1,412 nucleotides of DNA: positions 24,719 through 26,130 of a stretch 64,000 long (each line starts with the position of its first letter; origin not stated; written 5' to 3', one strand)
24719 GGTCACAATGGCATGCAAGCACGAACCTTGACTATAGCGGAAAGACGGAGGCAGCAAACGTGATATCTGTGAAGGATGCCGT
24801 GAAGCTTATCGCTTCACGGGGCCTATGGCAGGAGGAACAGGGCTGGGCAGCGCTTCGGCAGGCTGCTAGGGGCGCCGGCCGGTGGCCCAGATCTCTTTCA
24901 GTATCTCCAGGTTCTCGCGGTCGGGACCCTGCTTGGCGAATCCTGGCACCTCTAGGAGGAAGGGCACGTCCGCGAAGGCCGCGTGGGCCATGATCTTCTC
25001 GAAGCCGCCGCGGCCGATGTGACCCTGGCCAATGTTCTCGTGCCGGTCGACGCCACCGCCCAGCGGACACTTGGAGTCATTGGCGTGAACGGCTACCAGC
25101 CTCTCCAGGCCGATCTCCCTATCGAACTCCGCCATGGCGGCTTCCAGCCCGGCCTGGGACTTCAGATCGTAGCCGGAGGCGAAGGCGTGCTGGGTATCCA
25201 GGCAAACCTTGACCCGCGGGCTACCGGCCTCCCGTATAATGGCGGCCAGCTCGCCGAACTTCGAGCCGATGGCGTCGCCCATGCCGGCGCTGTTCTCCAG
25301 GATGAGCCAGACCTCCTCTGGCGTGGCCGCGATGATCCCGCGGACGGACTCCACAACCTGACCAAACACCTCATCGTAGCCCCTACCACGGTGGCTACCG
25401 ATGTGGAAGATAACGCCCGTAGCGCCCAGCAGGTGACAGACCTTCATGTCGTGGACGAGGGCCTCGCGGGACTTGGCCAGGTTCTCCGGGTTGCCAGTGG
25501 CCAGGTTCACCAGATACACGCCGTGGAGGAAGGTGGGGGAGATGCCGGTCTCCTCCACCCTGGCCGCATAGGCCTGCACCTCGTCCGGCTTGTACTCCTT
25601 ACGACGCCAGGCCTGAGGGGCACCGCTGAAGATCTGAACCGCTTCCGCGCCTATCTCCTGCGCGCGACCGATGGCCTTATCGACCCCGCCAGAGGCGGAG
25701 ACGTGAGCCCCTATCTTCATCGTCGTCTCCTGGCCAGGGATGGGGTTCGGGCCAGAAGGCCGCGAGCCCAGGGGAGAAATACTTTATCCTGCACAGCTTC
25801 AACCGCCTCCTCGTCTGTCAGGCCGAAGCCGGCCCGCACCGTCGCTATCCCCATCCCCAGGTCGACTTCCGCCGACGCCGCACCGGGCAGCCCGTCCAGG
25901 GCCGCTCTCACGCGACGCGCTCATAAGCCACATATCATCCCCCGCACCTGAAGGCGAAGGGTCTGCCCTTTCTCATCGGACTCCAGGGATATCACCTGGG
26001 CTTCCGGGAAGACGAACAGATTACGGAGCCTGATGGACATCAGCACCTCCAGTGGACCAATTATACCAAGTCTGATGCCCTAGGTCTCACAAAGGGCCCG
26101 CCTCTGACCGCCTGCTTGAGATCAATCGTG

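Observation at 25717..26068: HMA-domain gene with an in-frame UGA exactly at the second Cys of the CxxC metal-binding motif: candidate CxxU selenoprotein coupled to endonuclease IV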

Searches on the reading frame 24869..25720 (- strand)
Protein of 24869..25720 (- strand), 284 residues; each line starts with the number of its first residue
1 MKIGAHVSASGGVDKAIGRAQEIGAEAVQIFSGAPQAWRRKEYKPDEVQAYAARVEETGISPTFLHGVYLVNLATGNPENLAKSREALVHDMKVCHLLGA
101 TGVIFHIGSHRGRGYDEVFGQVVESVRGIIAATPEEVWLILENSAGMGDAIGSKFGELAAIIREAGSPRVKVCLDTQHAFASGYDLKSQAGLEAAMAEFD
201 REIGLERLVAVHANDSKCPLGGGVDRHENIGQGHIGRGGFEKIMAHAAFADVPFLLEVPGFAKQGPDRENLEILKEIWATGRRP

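Call 4: search_protein_families(library=pfam, proteins=[window:24869-25720:-], max_evalue=1)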
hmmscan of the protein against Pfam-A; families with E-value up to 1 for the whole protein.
seq(284 aa): 1 family
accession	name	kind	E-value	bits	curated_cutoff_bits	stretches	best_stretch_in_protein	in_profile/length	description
PF01261.30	AP_endonuc_2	-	3.9e-50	171.3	31.1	1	19-276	3-248/249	Xylose isomerase-like TIM barrel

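Call 20: find_related_loci(query=window:24869-25720:-, collection=genome_contigs, flank=3000)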
Query window:24869-25720:- (284 aa) in genome_contigs; peptide patterns used: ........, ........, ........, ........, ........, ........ (x = any residue, [..] = any of these).
231 stretches matched a pattern; 75 encode a relative of the query (tblastn E <= 1e-3); 75 distinct loci.
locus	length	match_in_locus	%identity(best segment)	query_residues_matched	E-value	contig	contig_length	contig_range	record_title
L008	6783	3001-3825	72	1-275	2e-135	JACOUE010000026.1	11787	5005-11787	MAG: Chloroflexi bacterium isolate NC_groundwater_62_Pr7_S-0.65um_68_13 FFV18_Sp65_scaffold_123651, whole genome shotgun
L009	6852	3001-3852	65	1-279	8e-126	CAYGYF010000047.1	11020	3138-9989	MAG TPA_asm: uncultured Dehalococcoidia bacterium isolate ERP119294_co3_281 genome assembly, contig: NODE_4724_length_11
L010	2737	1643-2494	65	1-279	3e-129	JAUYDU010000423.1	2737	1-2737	MAG: Chloroflexota bacterium isolate C20_metabat.bin.54_sub C20_k141_40943, whole genome shotgun sequence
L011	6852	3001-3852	64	1-279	5e-122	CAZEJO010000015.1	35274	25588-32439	MAG TPA_asm: uncultured Dehalococcoidia bacterium isolate SRP214966_co7_243 genome assembly, contig: NODE_649_length_352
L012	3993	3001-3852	63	1-279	3e-121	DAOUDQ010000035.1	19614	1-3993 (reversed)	MAG TPA_asm: Dehalococcoidia bacterium isolate M62_289 92978, whole genome shotgun sequence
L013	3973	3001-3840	64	1-275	2e-120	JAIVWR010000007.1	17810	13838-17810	MAG: Acidobacteriota bacterium isolate HYP3_US_01_6 NODE_873_length_17810_cov_0.289487, whole genome shotgun sequence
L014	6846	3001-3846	63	1-277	1e-119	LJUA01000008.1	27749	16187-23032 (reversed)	MAG: Dehalococcoidia bacterium SM23_28_2 WORSMTZ_3010, whole genome shotgun sequence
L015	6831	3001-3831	61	1-277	2e-119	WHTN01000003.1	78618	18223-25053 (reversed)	MAG: Dehalococcoidia bacterium isolate Dino_bin38 NODE_307_length_78618_cov_2.15159, whole genome shotgun sequence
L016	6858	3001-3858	63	1-279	4e-119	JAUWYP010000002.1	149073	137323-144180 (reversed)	MAG: Dehalococcoidia bacterium isolate CSMAG_2713 CSMAG_2713_k141_639198_length_149073_cov_34.0147, whole genome shotgun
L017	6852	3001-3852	62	1-279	3e-117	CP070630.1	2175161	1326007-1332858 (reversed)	MAG: Dehalococcoidia bacterium isolate bin98 chromosome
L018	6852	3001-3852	61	1-279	3e-115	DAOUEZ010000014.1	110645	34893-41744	MAG TPA_asm: Dehalococcoidia bacterium isolate N9_412 k139_842945, whole genome shotgun sequence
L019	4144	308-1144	59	1-279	3e-109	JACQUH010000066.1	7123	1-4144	MAG: Chloroflexi bacterium isolate NC_groundwater_1432_Ag_S-0.65um_63_32 S_p65_S5_coassembly_k141_997221, whole genome s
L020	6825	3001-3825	58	1-275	2e-105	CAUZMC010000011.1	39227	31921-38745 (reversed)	MAG: Dehalococcoidia bacterium isolate CB9_323.13 genome assembly, contig: Ga0302132_10000116, whole genome shotgun sequ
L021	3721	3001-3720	65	1-240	3e-105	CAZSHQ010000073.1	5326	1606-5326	MAG TPA_asm: uncultured Dehalococcoidia bacterium isolate binchicken_co228_504 genome assembly, contig: NODE_25862_lengt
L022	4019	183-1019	57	1-279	2e-105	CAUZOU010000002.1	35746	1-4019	MAG: Dehalococcoidia bacterium isolate CB9_331.98 genome assembly, contig: Ga0302133_10000192, whole genome shotgun sequ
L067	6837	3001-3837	60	1-279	2e-120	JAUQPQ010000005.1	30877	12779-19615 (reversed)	MAG: Chloroflexota bacterium isolate JZ-1.bins.128.201901 NODE_888_length_30877_cov_4.644715, whole genome shotgun seque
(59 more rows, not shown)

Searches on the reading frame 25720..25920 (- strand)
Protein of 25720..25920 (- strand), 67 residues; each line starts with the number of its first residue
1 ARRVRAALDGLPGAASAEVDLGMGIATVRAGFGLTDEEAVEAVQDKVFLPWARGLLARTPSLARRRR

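Call 25: search_protein_representatives(protein=window:25720-25920:-)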
Query: 67 residues. Proteins with E-value up to 0.001 (for the whole library): 14; up to 1e-10: 2; up to 1e-30: 0. The best 14 are listed.
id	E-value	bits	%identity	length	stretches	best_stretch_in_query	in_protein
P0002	5.7e-12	61.0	56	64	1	5-65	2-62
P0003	6.7e-11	57.7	57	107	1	1-65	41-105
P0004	6.3e-10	54.6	60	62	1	4-65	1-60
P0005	1.4e-07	47.2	56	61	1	5-59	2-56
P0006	1.5e-07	47.2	55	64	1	4-65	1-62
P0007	1.3e-06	44.2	48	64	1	4-64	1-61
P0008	2.3e-06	43.4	45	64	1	5-66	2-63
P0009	3.0e-06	43.0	48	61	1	5-60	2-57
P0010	3.2e-06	43.0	49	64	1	4-62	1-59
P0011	1.1e-05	41.3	49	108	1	2-58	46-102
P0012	7.8e-05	38.6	50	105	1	1-60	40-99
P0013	1.2e-04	38.0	44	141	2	3-45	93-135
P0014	3.6e-04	36.5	31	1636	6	2-44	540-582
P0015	9.4e-04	35.2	47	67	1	4-64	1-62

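Call 31: find_related_loci(query=A3, collection=metagenome_contigs, flank=8000)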
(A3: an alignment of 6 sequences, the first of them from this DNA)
Query A3 (67 aa) in metagenome_contigs; peptide patterns used: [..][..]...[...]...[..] (x = any residue, [..] = any of these).
325 stretches matched a pattern; 4 encode a relative of the query (tblastn E <= 1e-3); 4 distinct loci.
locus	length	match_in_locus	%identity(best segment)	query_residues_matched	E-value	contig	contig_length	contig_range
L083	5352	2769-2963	49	3-67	2e-14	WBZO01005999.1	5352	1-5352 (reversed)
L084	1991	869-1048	53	1-60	6e-14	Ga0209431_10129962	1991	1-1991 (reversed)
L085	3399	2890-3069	53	1-60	6e-14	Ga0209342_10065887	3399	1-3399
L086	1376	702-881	42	1-65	1e-6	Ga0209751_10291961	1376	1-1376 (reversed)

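Call 39: find_encoding_contigs(protein=P0015, flank=5000, max_places=3)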
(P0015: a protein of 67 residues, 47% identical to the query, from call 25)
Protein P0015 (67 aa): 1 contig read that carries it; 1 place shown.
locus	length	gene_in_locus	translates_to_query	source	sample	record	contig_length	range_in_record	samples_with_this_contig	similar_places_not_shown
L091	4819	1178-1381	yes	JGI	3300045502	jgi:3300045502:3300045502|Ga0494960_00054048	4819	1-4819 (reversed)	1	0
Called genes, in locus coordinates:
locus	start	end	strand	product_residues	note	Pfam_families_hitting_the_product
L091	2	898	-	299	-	?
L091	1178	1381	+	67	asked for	-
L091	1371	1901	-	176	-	PF01066:CDP-OH_P_transf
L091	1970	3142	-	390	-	PF13167:GTP-bdg_N, PF16360:GTP-bdg_M, PF01926:MMR_HSR1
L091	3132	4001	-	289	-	PF02153:PDH_N, PF03807:F420_oxidored (weak), PF20463:PDH_C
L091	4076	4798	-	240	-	PF00793:DAHP_synth_1, PF03102:NeuB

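Call 51: search_protein_families(library=ncbifam, proteins=[P0003], max_evalue=1)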
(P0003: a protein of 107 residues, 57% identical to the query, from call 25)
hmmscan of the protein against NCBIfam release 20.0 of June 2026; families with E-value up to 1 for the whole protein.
P0003 (107 aa): 12 families
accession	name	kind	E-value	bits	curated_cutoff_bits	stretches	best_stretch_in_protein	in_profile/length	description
NF047957.1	CopZ_AFE_1862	equivalog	5.7e-11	42.7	85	1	29-83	2-54/62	CopZ family metallochaperone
NF041115.1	UxxU_metal_bind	equivalog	2.2e-08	34.1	95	1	28-68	6-46/74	metal-binding (seleno)protein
NF007952.0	PRK10671.1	equivalog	4.4e-08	31.8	1316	1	22-83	99-158/838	copper-exporting P-type ATPase CopA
NF033794.2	chaper_CopZ_Eh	exception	5.6e-07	29.6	95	1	30-69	4-43/68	copper chaperone CopZ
NF010311.1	PRK13748.1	subfamily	5.7e-07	28.7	600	1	29-85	2-58/560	mercury(II) reductase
NF033795.1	chaper_CopZ_Bs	exception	1.9e-05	24.8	91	1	30-68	4-42/66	copper chaperone CopZ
TIGR02052.1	MerP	equivalog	0.00011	22.7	92.55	1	24-68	21-65/92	mercury resistance system periplasmic binding protein MerP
NF033556.1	MerTP_fusion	equivalog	0.00014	21.5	180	1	24-69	118-163/186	mercuric transport protein MerTP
NF008262.1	PRK11033.1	equivalog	0.00014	20.4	1005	1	28-84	43-98/731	zinc/cadmium/mercury/lead-transporting ATPase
NF045683.1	MerT_CopZ_Se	exception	0.0003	20.4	375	1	11-69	146-205/235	MerT/CopZ fusion-like heavy metal transport selenoprotein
NF033775.1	P_type_ZntA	exception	0.00031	19.1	1240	1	24-84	46-105/732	Zn(II)/Cd(II)/Pb(II) translocating P-type ATPase ZntA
TIGR00003.1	TIGR00003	subfamily_domain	0.0077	16.4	62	1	30-84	4-59/66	copper ion binding protein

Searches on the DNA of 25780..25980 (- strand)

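Call 74: search_rna_families(source=window, start=25780, end=25980, threshold=evalue, max_evalue=10)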
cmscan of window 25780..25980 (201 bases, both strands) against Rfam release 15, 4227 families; matches with E-value up to 10: 2.
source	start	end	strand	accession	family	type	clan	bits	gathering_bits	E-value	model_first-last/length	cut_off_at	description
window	25784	25899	+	RF02203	WT1-AS_1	Gene; lncRNA;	-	15.8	40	4.3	1-109/109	no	WT1 antisense RNA conserved region 1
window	25821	25872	-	RF03196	mir-6790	Gene; miRNA;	-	13.2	78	6.1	1-63/63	no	mir-6790 microRNA precursor family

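Call 88: build_rna_model(alignment_id=A5, structure=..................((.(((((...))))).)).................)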
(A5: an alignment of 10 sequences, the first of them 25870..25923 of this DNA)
Model R1 built from alignment A5 (10 sequences, 54 columns); structure: as given.
model positions 54; base pairs 7; branch points 0; effective number of sequences 7.44; information 1.029 bits per position. Calibrated on 0.2 Mb of random sequence (short: E-values are rough).
structure used (alignment columns):
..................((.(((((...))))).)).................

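Call 89: search_with_rna_model(model_id=R1, sources=[window, L008, L009, L010, L011, L012, L013, L014, L015, L016, L017, L018, L019, L020, L021, L022, L023, L024, L025, L026, L027, L028, L029, L030, L031, L032, L033, L034, L035, L036, L037, L038, L039, L040, L041, L042, L043, L044, L045, L046, L047, L048, L049, L050, L051, L052, L053, L054, L055, L056, L057, L058, L059, L060, L061, L062, L063, L064, L065, L066, L067, L068, L069, L070, L071, L072, L073, L074, L075, L076, L077, L078, L079, L080, L081, L082, L083, L084, L086, L087, L089, L091, L092, L093, L094, L096, L097, L098], max_evalue=10)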
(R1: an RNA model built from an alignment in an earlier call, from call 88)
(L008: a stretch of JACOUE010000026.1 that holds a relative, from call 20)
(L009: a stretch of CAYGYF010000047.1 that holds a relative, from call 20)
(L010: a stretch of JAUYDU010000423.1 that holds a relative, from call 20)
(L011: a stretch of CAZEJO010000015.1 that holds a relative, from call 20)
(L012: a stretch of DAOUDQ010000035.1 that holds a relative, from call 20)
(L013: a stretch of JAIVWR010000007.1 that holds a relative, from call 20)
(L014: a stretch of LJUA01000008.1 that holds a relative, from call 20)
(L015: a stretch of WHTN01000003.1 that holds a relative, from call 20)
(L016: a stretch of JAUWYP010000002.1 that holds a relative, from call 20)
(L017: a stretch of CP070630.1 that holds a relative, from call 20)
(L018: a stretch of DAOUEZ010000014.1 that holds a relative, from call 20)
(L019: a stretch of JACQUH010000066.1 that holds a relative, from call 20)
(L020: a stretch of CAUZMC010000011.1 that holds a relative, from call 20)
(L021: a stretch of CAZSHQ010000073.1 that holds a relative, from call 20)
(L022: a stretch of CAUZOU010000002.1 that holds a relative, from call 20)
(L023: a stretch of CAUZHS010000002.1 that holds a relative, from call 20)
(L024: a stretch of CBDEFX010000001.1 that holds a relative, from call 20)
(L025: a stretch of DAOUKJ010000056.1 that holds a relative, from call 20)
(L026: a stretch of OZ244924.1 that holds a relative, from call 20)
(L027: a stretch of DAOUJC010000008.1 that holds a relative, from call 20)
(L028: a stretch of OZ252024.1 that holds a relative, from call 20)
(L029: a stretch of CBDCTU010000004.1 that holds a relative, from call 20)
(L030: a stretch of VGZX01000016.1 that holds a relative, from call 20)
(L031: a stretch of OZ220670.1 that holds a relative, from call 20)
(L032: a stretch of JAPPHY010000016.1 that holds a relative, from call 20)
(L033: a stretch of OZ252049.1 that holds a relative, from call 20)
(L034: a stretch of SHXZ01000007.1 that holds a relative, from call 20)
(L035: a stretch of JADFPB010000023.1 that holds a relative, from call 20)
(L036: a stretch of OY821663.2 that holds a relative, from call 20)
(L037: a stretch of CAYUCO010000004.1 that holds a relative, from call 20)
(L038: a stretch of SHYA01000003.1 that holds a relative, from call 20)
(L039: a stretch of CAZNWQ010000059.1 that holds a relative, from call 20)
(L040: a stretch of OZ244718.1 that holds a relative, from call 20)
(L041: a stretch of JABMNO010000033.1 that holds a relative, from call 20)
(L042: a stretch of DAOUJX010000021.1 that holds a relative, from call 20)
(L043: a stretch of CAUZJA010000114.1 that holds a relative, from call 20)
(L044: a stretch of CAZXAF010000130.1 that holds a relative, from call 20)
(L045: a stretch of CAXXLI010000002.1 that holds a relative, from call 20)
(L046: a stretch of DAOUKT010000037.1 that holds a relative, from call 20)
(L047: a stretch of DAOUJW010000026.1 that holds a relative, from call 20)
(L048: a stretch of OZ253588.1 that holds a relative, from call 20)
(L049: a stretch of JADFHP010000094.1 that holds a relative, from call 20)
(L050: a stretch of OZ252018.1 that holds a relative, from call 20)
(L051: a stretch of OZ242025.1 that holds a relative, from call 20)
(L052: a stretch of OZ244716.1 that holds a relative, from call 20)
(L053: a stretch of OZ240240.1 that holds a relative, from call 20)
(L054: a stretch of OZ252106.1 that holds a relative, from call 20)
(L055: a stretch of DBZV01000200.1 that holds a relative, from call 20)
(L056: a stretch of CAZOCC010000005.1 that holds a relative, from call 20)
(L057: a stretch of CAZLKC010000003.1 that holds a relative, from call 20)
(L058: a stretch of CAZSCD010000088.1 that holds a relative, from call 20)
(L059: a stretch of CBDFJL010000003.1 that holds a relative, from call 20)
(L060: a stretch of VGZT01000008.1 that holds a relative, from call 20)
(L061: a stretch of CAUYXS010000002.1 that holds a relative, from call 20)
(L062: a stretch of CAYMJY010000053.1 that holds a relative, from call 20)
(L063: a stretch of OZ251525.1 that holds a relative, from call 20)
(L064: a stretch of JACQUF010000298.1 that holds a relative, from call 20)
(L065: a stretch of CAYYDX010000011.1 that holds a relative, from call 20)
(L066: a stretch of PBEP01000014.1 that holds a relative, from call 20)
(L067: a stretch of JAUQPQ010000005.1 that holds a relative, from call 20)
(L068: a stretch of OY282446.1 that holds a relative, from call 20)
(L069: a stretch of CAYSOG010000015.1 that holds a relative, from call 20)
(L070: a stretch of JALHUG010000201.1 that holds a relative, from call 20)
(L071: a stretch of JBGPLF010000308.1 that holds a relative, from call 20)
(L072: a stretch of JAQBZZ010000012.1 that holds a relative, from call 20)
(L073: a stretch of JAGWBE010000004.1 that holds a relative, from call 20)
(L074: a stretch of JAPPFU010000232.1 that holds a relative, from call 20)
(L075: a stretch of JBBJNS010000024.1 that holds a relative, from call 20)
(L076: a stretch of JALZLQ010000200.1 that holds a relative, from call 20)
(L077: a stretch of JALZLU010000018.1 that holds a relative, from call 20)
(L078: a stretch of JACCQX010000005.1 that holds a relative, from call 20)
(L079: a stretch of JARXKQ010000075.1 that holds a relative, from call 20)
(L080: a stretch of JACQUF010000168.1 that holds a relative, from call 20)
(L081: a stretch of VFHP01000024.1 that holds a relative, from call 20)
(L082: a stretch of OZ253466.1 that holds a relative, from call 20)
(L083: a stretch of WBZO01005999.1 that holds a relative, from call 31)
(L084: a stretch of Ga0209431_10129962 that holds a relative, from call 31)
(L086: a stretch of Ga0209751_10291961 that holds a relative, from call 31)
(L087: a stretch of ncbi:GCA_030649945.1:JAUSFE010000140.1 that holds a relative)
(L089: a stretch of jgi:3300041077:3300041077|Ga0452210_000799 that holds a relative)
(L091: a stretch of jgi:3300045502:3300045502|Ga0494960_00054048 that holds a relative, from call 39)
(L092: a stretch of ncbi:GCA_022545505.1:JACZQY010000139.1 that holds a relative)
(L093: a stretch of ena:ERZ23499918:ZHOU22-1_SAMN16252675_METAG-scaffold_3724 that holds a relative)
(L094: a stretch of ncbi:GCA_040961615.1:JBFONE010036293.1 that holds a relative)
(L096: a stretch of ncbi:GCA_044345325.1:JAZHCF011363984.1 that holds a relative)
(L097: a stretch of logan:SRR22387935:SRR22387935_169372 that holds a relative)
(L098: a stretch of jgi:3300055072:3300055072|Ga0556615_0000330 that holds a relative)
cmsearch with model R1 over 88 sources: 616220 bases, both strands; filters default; matches with E-value up to 10: 60.
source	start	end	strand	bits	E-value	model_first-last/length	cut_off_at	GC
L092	975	1028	+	73.7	5.1e-17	1-54/54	no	0.72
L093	543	596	+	73.7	5.1e-17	1-54/54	no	0.72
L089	9989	10042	+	72.7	9.7e-17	1-54/54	no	0.76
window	25870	25923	-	67.4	2.5e-15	1-54/54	no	0.8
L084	866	919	+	66.9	3.3e-15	1-54/54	no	0.78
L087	9989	10042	+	66.2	5.4e-15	1-54/54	no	0.8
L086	699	752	+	65.8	6.7e-15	1-54/54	no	0.69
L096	390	443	+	65.7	7.1e-15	1-54/54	no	0.74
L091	1166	1219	+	64.3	1.8e-14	1-54/54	no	0.7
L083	2760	2813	+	63.5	2.8e-14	1-54/54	no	0.65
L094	3060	3113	+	63.4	3e-14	1-54/54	no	0.78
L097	427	480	+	23.6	0.0015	1-54/54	no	0.85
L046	5035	5078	+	23.6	0.0015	1-54/54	no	0.77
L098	1472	1548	+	18.9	0.027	1-54/54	no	0.78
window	52992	53046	+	17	0.089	1-54/54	no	0.76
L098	10121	10174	+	15.2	0.27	1-54/54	no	0.74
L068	2611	2664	-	15.2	0.28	1-54/54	no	0.83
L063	2619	2672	-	15.1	0.28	1-54/54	no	0.8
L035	2080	2159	-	14.9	0.33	1-54/54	no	0.57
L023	2936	2973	+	14.1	0.53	1-54/54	no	0.58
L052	5103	5137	-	14.1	0.54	1-54/54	no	0.54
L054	5343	5379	-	13.9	0.61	18-54/54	no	0.7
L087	15857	15893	+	13.3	0.87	1-54/54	no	0.84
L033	6021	6089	-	13.2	0.95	1-54/54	no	0.74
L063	4051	4087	+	13.2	0.96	1-54/54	no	0.78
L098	13650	13699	+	13.1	0.99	1-54/54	no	0.7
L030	1767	1804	-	12.9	1.1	1-54/54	no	0.71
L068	1054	1093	+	12.3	1.6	1-54/54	no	0.77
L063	2840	2889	-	12.1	1.9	1-54/54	no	0.82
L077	5891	5931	-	12.1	1.9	19-50/54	no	0.83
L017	4399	4446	+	12.1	1.9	1-54/54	no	0.69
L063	1062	1101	+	12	2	1-54/54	no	0.77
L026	95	133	+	11.9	2.1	1-54/54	no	0.54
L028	95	133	+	11.9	2.1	1-54/54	no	0.54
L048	95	133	+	11.9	2.1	1-54/54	no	0.54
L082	2117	2214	-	11.5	2.7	1-54/54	no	0.59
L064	4507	4551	+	11.4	2.8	1-54/54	no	0.76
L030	275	306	-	11.3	3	1-54/54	no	0.75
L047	168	209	-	10.8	4.2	1-54/54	no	0.6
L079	4566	4617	-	10.7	4.4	1-54/54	no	0.67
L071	203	237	+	10.5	4.8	1-54/54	no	0.71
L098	19922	19971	-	10.5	4.9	1-54/54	no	0.74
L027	4649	4671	+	10.5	4.9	19-40/54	no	0.87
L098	11182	11225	-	10.4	5.4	1-54/54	no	0.77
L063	1859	1892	+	10.3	5.7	1-54/54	no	0.88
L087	4277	4332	+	10.2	6.2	1-54/54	no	0.75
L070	1778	1788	+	9.9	7.2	23-33/54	no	0.73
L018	896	968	-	9.9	7.3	1-54/54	no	0.75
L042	6689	6724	-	9.8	7.8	1-54/54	no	0.72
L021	850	872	+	9.6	8.7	19-42/54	no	0.7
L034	1827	1872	-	9.6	8.7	1-54/54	no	0.72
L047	5885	5904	+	9.5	9.1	19-38/54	no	0.65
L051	5885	5904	+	9.5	9.1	19-38/54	no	0.65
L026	6528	6562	-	9.5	9.3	1-54/54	no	0.6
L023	4990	5045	+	9.4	9.8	1-54/54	no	0.64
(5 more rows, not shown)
